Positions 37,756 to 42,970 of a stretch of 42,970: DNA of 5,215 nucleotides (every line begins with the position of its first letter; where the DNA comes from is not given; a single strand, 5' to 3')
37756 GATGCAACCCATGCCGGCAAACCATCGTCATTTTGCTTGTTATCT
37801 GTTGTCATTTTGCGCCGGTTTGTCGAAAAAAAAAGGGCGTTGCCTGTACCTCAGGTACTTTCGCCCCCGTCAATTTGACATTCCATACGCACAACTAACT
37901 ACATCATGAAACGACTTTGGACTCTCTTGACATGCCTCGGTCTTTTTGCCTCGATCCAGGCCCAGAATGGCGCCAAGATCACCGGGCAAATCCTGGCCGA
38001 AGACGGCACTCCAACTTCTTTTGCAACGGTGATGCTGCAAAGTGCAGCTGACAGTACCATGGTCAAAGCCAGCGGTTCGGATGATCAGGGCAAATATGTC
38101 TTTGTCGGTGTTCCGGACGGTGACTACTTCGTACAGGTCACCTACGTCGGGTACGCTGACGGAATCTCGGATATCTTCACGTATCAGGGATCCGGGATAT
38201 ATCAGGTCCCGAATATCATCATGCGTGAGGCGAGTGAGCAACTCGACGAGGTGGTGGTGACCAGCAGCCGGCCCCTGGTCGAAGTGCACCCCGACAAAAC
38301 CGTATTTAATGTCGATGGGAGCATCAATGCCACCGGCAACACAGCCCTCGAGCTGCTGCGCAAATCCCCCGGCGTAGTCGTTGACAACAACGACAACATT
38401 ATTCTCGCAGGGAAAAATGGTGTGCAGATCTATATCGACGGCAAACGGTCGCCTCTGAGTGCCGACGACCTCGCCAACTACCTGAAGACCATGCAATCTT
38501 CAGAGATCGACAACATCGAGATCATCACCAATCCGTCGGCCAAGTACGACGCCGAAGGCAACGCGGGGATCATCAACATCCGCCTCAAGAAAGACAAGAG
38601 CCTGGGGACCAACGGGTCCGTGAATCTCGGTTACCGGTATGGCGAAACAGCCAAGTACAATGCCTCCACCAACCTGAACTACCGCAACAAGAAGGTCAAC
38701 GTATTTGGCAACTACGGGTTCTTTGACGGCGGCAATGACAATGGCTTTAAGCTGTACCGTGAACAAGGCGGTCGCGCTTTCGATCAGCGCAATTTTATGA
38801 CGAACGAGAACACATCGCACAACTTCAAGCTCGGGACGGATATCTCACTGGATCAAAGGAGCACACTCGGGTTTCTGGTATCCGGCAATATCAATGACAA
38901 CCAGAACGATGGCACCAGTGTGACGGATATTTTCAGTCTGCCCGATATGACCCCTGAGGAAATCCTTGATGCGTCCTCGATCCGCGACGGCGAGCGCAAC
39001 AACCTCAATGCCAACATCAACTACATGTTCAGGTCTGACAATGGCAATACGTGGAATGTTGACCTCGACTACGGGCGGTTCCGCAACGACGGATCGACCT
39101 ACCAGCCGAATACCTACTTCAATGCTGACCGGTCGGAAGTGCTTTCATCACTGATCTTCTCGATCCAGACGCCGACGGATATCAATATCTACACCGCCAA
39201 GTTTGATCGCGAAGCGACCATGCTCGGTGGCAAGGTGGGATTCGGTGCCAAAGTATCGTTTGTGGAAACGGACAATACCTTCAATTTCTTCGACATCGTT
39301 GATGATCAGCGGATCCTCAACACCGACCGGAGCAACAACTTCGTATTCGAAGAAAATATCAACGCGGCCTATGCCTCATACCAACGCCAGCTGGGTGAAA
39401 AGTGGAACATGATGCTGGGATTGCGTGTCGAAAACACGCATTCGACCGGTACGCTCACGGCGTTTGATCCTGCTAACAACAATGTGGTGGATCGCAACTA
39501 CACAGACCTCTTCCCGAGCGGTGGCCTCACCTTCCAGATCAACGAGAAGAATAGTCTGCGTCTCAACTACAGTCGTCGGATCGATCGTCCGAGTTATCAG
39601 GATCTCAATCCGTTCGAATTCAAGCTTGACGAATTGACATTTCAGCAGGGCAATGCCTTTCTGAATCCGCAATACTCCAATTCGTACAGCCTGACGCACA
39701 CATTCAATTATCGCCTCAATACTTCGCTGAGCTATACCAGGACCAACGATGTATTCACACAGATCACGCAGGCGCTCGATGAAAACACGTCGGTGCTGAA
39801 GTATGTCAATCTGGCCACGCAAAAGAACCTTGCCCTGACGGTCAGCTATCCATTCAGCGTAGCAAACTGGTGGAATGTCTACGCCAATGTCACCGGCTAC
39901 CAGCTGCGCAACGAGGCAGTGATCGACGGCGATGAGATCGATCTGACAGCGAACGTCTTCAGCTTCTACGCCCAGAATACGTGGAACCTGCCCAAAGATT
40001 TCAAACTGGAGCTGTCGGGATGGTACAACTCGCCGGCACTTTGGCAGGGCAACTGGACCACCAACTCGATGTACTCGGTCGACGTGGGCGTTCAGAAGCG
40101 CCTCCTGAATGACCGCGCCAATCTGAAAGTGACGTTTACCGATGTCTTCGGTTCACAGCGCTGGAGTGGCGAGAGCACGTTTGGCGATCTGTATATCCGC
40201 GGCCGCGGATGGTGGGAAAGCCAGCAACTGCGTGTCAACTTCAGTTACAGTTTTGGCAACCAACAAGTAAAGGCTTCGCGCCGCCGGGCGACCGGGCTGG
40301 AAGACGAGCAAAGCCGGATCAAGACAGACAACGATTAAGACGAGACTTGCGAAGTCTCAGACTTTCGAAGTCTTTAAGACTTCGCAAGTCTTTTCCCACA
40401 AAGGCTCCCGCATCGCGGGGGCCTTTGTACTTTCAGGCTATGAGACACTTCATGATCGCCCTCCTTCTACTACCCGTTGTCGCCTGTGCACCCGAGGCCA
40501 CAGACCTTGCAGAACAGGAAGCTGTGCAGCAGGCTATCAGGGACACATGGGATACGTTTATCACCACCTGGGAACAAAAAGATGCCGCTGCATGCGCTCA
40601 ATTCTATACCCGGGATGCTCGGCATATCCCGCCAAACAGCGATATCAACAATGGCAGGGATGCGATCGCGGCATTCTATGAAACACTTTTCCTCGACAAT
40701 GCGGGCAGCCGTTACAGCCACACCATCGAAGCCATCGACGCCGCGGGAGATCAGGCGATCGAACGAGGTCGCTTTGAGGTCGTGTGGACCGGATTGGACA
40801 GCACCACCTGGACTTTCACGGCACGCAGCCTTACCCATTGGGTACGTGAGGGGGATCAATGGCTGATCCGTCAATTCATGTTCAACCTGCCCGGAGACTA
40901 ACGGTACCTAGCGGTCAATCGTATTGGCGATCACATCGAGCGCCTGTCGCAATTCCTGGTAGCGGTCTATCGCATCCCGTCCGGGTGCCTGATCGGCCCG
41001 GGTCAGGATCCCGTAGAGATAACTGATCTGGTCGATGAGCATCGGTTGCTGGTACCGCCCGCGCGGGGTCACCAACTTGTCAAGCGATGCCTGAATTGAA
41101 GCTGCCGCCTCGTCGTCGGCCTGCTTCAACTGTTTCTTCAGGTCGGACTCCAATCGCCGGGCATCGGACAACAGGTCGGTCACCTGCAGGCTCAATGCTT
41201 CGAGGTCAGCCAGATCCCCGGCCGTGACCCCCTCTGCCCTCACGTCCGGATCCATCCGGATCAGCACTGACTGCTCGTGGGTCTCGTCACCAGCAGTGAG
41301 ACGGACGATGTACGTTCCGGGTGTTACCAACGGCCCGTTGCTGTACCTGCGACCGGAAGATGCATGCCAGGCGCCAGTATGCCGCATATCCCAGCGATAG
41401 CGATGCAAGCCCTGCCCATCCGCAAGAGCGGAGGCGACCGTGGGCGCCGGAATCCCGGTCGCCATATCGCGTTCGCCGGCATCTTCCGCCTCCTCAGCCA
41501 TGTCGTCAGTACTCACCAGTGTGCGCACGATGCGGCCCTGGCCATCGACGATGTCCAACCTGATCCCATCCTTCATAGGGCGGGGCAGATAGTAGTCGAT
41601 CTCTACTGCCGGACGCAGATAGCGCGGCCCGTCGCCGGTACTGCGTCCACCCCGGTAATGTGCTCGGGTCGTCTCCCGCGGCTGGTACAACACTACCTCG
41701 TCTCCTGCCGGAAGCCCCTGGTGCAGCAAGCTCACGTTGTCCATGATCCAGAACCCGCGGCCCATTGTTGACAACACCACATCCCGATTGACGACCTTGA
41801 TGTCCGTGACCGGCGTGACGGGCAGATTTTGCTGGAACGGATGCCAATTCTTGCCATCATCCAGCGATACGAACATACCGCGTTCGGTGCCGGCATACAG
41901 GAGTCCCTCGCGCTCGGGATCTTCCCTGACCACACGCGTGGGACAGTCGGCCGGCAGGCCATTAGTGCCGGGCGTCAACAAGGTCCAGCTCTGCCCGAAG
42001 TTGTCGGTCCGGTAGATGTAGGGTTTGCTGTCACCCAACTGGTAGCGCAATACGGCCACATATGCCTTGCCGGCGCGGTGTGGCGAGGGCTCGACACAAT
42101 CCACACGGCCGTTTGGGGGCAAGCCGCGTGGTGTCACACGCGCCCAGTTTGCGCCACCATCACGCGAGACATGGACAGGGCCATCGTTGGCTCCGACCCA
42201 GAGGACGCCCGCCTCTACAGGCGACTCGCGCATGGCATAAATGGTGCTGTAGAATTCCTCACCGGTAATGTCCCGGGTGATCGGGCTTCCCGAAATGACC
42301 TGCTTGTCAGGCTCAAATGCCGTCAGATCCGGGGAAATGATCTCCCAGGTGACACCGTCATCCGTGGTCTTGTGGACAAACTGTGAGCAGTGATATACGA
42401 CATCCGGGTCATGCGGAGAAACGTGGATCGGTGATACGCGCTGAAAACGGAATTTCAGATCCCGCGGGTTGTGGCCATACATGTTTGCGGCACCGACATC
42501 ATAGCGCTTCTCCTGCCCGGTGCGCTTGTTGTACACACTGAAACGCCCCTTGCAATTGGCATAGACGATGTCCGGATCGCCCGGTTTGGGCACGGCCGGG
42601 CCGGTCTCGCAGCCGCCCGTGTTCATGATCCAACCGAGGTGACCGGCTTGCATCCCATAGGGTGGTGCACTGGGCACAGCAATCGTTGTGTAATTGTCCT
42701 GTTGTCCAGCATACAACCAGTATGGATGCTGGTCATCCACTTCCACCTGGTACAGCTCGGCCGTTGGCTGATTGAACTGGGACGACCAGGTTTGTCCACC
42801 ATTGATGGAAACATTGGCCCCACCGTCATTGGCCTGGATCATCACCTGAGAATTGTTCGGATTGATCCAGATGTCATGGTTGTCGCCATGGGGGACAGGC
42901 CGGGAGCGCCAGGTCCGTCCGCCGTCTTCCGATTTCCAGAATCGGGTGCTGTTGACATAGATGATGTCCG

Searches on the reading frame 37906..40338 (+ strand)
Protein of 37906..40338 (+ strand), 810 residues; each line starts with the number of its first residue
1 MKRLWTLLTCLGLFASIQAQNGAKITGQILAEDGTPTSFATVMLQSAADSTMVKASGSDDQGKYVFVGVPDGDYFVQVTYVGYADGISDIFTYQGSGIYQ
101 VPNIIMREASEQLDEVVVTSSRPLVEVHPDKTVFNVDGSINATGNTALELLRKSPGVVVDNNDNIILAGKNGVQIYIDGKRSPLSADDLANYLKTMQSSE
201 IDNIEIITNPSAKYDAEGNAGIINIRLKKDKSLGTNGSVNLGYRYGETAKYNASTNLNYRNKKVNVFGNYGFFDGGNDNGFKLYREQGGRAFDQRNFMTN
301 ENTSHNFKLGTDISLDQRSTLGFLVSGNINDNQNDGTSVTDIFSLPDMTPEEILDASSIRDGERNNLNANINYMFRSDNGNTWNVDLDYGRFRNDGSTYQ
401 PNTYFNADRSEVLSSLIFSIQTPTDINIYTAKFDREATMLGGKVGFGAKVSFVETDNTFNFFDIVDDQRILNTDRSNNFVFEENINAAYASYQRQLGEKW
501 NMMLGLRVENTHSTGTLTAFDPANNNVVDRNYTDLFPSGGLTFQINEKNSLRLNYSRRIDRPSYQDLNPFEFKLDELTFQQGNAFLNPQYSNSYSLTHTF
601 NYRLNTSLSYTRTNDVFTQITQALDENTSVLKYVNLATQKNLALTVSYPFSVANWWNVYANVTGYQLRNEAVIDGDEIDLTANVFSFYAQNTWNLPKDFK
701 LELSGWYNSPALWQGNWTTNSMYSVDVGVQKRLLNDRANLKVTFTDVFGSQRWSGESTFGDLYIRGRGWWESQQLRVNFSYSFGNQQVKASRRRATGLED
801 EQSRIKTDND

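Call 34: search_protein_families(library=pfam, proteins=[window:37906-40338:+], max_evalue=0.001)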
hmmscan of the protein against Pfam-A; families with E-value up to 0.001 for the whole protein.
window:37906-40338:+ (810 aa): 4 families
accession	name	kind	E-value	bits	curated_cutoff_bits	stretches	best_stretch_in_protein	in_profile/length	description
PF14905.12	OMP_b-brl_3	-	3.3e-101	339.7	27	1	378-781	5-408/408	Outer membrane protein beta-barrel family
PF00593.30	TonB_dep_Rec_b-barrel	-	8.1e-16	59.3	27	1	331-731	26-397/436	TonB dependent receptor-like, beta-barrel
PF13620.12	CarboxypepD_reg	-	3.3e-10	40.6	32.3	1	25-88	2-64/82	Carboxypeptidase regulatory-like domain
PF13715.12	CarbopepD_reg_2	-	6.5e-08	32.9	32.2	1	25-118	1-88/88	CarboxypepD_reg-like domain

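Call 93: find_encoding_contigs(protein=window:37906-40335:+, flank=10000, max_places=1)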
Protein window:37906-40335:+ (810 aa): no gene with exactly this product is on record in the collection.

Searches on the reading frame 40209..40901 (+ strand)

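Call 34: search_protein_families(library=pfam, proteins=[window:40209-40901:+], max_evalue=0.001)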
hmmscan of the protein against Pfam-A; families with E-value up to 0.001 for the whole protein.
window:40209-40901:+ (230 aa): 4 families
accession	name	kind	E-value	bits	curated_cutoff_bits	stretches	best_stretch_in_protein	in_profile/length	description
PF14534.12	DUF4440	-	2.7e-12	47.5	25.2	1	110-220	1-107/107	Domain of unknown function (DUF4440)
PF12680.13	SnoaL_2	-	3.8e-10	40.7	27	1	116-218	3-99/102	SnoaL-like domain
PF13577.12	SnoaL_4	-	6.2e-06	26.7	24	1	108-222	7-124/126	SnoaL-like domain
PF02136.26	NTF2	-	0.00071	20.5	21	0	120-192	12-77/116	Nuclear transport factor 2 (NTF2) domain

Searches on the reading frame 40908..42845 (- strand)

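Call 34: search_protein_families(library=pfam, proteins=[window:40908-42845:-], max_evalue=0.001)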
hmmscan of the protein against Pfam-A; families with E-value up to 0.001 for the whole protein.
window:40908-42845:- (645 aa): 3 families
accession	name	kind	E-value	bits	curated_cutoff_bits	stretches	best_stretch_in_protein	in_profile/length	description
PF02012.26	BNR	-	3.1e-09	35.9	27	0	325-336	1-12/12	BNR/Asp-box repeat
PF15902.12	Sortilin-Vps10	-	5e-05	22.7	33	0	277-344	3-67/446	Sortilin, neurotensin receptor 3,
PF13088.12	BNR_2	-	0.00079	19.3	31.4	0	162-292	89-203/277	BNR repeat-like domain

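Call 36: search_protein_families(library=ncbifam, proteins=[window:40908-42845:-], max_evalue=0.01)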
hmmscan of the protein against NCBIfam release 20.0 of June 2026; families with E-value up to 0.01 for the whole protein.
window:40908-42845:- (645 aa): 2 families
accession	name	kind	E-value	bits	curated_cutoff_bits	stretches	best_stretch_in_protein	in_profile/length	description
NF045728.1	glycosyl_F510_1955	equivalog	3e-12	46.3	175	1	274-346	114-182/246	F510_1955 family glycosylhydrolase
NF047818.1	LIC11996_lipo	equivalog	0.00057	19.1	350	0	260-295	326-362/422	LIC11996 family lipoprotein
